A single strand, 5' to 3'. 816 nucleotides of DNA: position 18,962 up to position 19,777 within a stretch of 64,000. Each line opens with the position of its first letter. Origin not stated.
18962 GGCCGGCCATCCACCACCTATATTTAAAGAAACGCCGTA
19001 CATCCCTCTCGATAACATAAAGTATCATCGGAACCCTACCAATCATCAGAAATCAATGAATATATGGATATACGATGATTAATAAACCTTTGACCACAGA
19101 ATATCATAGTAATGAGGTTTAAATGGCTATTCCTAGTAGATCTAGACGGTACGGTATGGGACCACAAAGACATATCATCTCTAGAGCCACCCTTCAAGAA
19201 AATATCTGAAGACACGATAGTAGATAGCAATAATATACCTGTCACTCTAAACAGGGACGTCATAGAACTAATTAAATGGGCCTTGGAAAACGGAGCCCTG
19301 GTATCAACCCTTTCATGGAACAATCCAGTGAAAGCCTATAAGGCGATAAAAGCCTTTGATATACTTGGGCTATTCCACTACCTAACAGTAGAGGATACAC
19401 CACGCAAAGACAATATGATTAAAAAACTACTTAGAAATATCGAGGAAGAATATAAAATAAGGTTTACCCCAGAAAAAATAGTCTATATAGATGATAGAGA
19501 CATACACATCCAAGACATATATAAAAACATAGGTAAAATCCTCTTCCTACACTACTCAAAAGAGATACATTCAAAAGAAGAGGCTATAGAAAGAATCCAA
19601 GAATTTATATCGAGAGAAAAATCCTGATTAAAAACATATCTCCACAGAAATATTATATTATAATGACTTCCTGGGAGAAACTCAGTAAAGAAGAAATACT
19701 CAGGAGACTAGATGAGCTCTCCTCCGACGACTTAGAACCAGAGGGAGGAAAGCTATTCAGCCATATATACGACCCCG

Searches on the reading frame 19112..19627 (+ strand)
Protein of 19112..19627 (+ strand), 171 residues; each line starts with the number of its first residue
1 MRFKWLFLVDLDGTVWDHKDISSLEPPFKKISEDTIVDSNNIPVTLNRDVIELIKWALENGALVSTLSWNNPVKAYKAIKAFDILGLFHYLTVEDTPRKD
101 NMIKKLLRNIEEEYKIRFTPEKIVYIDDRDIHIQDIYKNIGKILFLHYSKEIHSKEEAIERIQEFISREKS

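Call 44: search_protein_families(library=pfam, proteins=[window:19112-19627:+], max_evalue=0.01)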
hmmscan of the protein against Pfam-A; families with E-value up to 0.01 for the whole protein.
window:19112-19627:+ (171 aa): 2 families
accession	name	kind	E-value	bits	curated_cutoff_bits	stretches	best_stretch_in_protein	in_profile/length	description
PF12689.13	Acid_PPase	-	7.3e-07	29.6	27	1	8-85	7-86/169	Acid Phosphatase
PF00702.32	Hydrolase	-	0.0068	17.3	26.4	0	45-129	98-180/191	haloacid dehalogenase-like hydrolase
